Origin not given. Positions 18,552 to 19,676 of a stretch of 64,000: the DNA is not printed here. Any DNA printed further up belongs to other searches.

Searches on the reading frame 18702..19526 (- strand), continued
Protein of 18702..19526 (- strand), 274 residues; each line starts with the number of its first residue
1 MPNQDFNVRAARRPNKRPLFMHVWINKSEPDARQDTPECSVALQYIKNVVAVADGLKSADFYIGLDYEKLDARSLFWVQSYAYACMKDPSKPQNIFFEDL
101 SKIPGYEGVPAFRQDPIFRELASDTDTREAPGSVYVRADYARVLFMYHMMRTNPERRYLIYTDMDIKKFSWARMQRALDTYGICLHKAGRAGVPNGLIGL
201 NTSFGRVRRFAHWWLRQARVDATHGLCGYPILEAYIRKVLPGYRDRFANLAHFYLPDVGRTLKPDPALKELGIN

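Call 50: search_protein_families(library=pfam, alignment_id=A4, max_evalue=10)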
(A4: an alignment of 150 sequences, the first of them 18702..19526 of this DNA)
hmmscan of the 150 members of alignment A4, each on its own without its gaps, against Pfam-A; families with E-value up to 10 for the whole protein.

A. member 1, window:18702-19526:- (274 aa): 0 families

B. families by the number of members that match (of 150 scanned): 39 families (the first 25 are shown)
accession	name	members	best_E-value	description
PF05637.18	Glyco_transf_34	4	0.018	galactosyl transferase GMA12/MNN10 family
PF00610.27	DEP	1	0.00053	Domain found in Dishevelled, Egl-10, and Pleckstrin (DEP)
PF17078.10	SHE3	1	0.0067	SWI5-dependent HO expression protein 3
PF14950.11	DUF4502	1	0.012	Domain of unknown function (DUF4502)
PF08544.19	GHMP_kinases_C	1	0.02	GHMP kinases C terminal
PF17994.7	Glft2_N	1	0.026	Galactofuranosyltransferase 2 N-terminal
PF23012.2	Syntrophin_4th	1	0.034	Syntrophin C-terminal PH domain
PF16455.10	UBD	1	0.035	Ubiquitin-binding domain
PF22424.2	HK620_9_C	1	0.045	HK620, Tail spike protein, C-terminal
PF23637.1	SH3BP4_C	1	0.053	SH3BP4 C-terminal helical domain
PF21259.3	Rgg_C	1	0.067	HTH-type transcriptional regulator Rgg, C-terminal domain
PF08933.16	PrnB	1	0.076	Monodechloroaminopyrrolnitrin synthase PrnB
PF07982.17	Herpes_UL74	1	0.082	Herpes UL74 glycoproteins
PF20269.3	CATRA-N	1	0.088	CASPASE and TPR Repeat-Associated N-terminal domain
PF11944.13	DUF3461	1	0.11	Protein of unknown function (DUF3461)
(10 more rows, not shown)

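Call 54: fold_search(model_id=the predicted structure, library=viral)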
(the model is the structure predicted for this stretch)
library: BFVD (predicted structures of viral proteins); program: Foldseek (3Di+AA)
matches with E <= 10: 943; with E <= 0.001: 74
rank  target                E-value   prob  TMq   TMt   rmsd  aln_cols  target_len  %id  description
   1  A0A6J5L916            2.4e-06  1.00  0.45  0.44   7.9       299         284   11  Uncharacterized protein [uncultured Caudovirales phage]
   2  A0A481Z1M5            2.6e-06  1.00  0.48  0.25   6.4       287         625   11  Fringe-like glycosyltransferase domain-containing protein [Pithovirus LCPAC001]
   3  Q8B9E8                4.4e-06  1.00  0.44  0.46   9.3       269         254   14  Uncharacterized protein [Rachiplusia ou multiple nucleopolyhedrovirus (strain R1)]
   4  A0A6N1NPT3            1.9e-05  1.00  0.51  0.49   5.2       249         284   12  Uncharacterized protein [Tupanvirus deep ocean]
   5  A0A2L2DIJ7            3.1e-05  1.00  0.39  0.38   9.1       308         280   11  p13-like protein [Acanthamoeba polyphaga mimivirus]
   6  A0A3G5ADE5            3.3e-05  1.00  0.47  0.36   6.2       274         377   10  Putative galacturonosyltransferase 6-like protein [Hyperionvirus sp.]
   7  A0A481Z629            3.3e-05  1.00  0.44  0.27   8.2       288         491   11  Uncharacterized protein [Pithovirus LCPAC202]
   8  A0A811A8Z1            3.3e-05  1.00  0.34  0.26  12.0       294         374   13  (no name in the UniProt tables at hand)
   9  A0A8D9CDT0            3.5e-05  1.00  0.42  0.51   8.0       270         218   11  Nucleotide-diphospho-sugar transferase domain-containing protein [uncultured marine phage]
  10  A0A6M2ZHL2            3.5e-05  1.00  0.48  0.50  10.2       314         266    9  Glycosyltransferase [Synechococcus phage S-SCSM1]
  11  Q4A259                3.9e-05  1.00  0.49  0.25   8.9       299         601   12  Uncharacterized protein [Emiliania huxleyi virus 86 (isolate United Kingdom/English Channel/1999)]
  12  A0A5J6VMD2            4.2e-05  1.00  0.41  0.42   9.2       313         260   12  Uncharacterized protein [Megaviridae environmental sample]
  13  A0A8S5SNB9            4.4e-05  1.00  0.49  0.44   5.2       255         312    8  Glycosyltransferase [Podoviridae sp. ctIKM86]
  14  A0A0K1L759            5.3e-05  1.00  0.33  0.30  15.1       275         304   13  ORF_055R [Scale drop disease virus]
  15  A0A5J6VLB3            6.0e-05  1.00  0.49  0.28   5.6       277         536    9  Glycosyltransferase sugar-binding region containing protein [Megaviridae environmental sample]
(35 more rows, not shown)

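Call 60: search_solved_structures(query=A4, max_evalue=10, show_alignments=5)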
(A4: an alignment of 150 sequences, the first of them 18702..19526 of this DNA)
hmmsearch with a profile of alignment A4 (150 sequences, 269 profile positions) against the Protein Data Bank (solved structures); distinct sequences matched with E-value up to 10: 4.
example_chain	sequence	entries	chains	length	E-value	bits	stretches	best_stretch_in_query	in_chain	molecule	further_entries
4mix_A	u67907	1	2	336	0.075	15.8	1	43-134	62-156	Putative insecticidal toxin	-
8ovs_AAA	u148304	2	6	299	0.11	15.2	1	43-134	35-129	YeGT glycosyltransferase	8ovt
8x4k_A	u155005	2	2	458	0.21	14.3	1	44-78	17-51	Subversion of eukaryotic traffic protein A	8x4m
8x4j_A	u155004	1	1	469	0.21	14.3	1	44-78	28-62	Subversion of eukaryotic traffic protein A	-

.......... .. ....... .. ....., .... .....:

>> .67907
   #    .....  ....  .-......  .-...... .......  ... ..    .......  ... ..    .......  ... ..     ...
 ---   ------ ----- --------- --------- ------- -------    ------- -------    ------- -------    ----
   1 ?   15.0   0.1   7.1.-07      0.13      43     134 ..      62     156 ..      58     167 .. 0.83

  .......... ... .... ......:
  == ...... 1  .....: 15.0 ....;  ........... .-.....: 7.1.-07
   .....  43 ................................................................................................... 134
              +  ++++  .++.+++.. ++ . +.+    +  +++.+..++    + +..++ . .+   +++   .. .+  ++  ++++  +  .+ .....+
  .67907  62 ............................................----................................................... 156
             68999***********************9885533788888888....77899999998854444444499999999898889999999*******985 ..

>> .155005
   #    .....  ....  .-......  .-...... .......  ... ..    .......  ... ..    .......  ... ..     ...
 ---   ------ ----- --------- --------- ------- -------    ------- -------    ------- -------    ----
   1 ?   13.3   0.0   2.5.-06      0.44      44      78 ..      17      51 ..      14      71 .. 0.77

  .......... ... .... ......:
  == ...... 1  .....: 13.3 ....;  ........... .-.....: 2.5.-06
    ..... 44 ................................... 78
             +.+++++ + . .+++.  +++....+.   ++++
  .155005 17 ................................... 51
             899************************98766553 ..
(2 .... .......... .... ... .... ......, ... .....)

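Call 63: search_protein_families(library=padloc, proteins=[window:18702-19526:-], max_evalue=1)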
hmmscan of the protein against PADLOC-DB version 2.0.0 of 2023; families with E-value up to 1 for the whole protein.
window:18702-19526:- (274 aa): 0 families

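Call 64: search_protein_families(library=phrogs, proteins=[window:18702-19526:-], max_evalue=1)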
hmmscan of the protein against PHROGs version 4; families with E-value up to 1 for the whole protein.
window:18702-19526:- (274 aa): 0 families

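Call 66: list_cluster_members(proteins=[P0019, P0021, P0024, P0027, P0031, P0035, P0041, P0060, P0083, P0117])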
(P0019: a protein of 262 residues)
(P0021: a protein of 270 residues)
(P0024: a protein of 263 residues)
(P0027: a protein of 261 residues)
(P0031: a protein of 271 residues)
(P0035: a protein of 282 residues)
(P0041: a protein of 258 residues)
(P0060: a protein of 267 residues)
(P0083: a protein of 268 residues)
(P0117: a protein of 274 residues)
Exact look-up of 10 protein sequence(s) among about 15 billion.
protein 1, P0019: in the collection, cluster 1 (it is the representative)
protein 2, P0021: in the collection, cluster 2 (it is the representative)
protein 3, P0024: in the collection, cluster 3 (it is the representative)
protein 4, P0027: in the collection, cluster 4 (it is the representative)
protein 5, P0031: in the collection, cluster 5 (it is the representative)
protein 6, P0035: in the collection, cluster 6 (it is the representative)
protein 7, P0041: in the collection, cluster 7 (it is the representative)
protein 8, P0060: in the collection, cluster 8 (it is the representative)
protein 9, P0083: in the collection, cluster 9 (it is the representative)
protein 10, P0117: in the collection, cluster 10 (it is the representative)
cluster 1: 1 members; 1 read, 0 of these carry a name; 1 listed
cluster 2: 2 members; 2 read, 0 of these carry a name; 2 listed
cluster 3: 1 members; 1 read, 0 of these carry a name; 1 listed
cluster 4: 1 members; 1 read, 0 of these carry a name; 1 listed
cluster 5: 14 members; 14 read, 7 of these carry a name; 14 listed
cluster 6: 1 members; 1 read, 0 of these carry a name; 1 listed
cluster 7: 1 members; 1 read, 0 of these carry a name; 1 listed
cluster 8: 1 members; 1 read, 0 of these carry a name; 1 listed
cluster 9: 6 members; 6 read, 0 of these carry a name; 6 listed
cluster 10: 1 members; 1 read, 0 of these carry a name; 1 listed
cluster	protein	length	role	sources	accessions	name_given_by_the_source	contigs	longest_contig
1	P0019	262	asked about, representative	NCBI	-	-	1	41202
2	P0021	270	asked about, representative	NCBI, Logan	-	-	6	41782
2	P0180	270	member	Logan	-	-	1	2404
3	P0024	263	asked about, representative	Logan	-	-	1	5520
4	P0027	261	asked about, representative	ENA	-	-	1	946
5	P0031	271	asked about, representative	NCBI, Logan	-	-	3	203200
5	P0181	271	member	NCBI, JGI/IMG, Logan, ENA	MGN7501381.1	MAG: hypothetical protein ACTHPO_00235 [Alphaproteobacteria bacterium] | hypothetical protein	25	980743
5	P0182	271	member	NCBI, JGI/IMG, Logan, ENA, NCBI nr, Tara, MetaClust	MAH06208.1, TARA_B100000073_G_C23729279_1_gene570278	MAG: hypothetical protein CL561_11690 [Alphaproteobacteria bacterium] | hypothetical protein [Alphaproteobacteria bacterium] | strand:- start:1697 stop:2512 length:816 start_codon:yes stop_codon:yes gene_type:complete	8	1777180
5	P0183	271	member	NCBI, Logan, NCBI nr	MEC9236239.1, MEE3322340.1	MAG: hypothetical protein VX196_00220 [Pseudomonadota bacterium] | hypothetical protein [Pseudomonadota bacterium]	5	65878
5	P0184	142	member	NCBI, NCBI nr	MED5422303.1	MAG: hypothetical protein VX740_02575, partial [Pseudomonadota bacterium] | hypothetical protein [Pseudomonadota bacterium]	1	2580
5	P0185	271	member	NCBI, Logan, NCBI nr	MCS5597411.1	MAG: hypothetical protein NZ828_09165 [Alphaproteobacteria bacterium] | hypothetical protein [Alphaproteobacteria bacterium]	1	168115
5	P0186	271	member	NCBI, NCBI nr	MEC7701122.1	MAG: hypothetical protein VYC19_00080 [Pseudomonadota bacterium] | hypothetical protein [Pseudomonadota bacterium]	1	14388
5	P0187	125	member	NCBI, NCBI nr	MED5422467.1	MAG: hypothetical protein VX740_03405, partial [Pseudomonadota bacterium] | hypothetical protein [Pseudomonadota bacterium]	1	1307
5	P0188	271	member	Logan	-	-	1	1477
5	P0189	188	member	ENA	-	-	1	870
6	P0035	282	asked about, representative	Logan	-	-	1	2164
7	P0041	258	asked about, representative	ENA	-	-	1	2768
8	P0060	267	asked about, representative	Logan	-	-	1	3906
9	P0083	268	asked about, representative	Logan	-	-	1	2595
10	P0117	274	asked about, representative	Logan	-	-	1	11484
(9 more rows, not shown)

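Call 67: find_encoding_contigs(protein=P0182, flank=6000, max_places=1)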
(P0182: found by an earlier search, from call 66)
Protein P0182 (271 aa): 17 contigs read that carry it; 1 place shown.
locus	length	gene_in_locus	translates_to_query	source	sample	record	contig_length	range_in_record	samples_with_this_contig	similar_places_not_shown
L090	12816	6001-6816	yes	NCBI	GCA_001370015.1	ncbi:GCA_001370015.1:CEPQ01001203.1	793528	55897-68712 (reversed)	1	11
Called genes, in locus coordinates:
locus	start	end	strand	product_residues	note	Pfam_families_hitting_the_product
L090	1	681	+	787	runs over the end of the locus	PF25282:POTRA1_3_Toc75 (faint), PF07244:POTRA, PF01103:Omp85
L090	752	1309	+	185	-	PF03938:OmpH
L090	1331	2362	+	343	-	PF04613:LpxD, PF24894:Hexapep_GlmU (faint), PF25087:GMPPB_C (faint), PF14602:Hexapep_2 (faint), PF00132:Hexapep, PF25084:LbH_EIF2B (weak), PF00132:Hexapep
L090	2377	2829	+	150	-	PF22817:ApeP-like, PF07977:FabA, PF22818:ApeI-like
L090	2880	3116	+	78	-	-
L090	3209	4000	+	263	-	PF00132:Hexapep, PF21711:DCTN5 (faint), PF25084:LbH_EIF2B (faint), PF25087:GMPPB_C (weak), PF00132:Hexapep, PF13720:Acetyltransf_11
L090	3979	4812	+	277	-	PF17930:LpxI_N, PF06230:LpxI_C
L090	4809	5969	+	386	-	PF02684:LpxB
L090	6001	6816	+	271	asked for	-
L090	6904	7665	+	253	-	-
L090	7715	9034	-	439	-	PF00285:Citrate_synt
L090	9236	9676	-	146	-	-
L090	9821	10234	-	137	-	-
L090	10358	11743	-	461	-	PF00749:tRNA-synt_1c, PF19269:Anticodon_2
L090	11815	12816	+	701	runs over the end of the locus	PF13567:DUF4131, PF03772:Competence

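Call 68: find_encoding_contigs(protein=P0021, flank=6000, max_places=1)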
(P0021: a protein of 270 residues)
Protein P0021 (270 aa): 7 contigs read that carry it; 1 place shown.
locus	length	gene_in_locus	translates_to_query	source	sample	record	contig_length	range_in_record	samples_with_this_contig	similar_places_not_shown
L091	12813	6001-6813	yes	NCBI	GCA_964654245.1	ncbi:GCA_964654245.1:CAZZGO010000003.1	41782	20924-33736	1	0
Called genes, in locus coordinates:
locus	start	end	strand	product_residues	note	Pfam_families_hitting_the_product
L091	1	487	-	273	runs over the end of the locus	PF13098:Thioredoxin_2, PF13462:Thioredoxin_4 (weak)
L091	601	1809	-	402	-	PF08495:FIST, PF10442:FIST_C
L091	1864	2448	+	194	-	PF04011:LemA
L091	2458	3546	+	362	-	PF01435:Peptidase_M48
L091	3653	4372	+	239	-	PF01027:Bax1-I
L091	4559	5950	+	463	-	PF00072:Response_reg, PF00158:Sigma54_activat, PF14532:Sigma54_activ_2, PF25601:AAA_lid_14, PF02954:HTH_8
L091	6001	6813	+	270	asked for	-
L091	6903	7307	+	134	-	PF01741:MscL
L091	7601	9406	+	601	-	PF05090:HTTM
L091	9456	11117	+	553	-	PF05496:RuvB_N (weak), PF13177:DNA_pol3_delta2, PF13191:AAA_16 (faint), PF00004:AAA, PF13401:AAA_22, PF22608:DNAX_ATPase_lid, PF12169:DNA_pol3_gamma3, PF12362:DUF3646, +1 more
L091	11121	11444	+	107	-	PF02575:YbaB_DNA_bd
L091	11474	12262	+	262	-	PF03372:Exo_endo_phos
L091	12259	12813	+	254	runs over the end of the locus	PF19541:DUF6065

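Call 88: find_encoding_contigs(protein=P0019, flank=6000, max_places=1)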
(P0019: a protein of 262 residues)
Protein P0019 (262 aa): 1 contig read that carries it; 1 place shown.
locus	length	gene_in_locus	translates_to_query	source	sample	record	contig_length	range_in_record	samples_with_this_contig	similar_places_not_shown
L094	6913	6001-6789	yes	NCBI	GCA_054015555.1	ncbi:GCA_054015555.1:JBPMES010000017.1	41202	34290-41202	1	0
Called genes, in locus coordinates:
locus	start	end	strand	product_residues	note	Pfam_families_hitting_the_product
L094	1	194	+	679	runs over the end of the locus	PF13292:DXP_synthase_N, PF00676:E1_dh (weak), PF02779:Transket_pyr, PF02780:Transketolase_C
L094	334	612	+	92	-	PF02604:PhdYeFM_antitox (faint)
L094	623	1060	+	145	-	-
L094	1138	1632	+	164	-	-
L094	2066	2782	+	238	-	PF00702:Hydrolase, PF13419:HAD_2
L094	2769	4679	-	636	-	PF01343:Peptidase_S49, PF00574:CLP_protease (faint), PF25145:NfeD1b_N (weak), PF01343:Peptidase_S49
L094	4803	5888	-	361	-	PF01264:Chorismate_synt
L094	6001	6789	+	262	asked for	-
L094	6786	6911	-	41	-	?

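Call 89: find_encoding_contigs(protein=P0011, flank=6000, max_places=1)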
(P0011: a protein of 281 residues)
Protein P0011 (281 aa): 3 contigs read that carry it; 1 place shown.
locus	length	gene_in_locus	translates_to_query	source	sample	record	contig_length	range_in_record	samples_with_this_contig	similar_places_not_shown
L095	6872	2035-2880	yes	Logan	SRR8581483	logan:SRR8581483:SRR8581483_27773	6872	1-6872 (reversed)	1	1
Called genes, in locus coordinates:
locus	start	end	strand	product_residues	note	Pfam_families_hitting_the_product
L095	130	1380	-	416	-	PF04551:GcpE, PF26540:GcpE_C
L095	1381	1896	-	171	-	PF01467:CTP_transf_like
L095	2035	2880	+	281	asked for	-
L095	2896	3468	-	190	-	PF05951:Peptidase_M15_2, PF08291:Peptidase_M15_3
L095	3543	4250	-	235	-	-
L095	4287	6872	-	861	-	?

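Call 90: find_encoding_contigs(protein=P0014, flank=6000, max_places=1)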
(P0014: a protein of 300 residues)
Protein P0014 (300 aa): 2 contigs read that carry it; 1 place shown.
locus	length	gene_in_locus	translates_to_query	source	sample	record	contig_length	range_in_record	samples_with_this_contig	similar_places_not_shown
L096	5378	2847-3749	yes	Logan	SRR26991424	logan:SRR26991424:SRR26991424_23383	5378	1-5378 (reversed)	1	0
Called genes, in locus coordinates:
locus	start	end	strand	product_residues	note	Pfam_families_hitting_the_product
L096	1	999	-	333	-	?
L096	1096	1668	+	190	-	PF02627:CMD (faint)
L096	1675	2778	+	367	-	PF00724:Oxidored_FMN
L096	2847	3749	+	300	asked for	-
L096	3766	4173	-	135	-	PF01741:MscL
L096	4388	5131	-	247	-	PF01027:Bax1-I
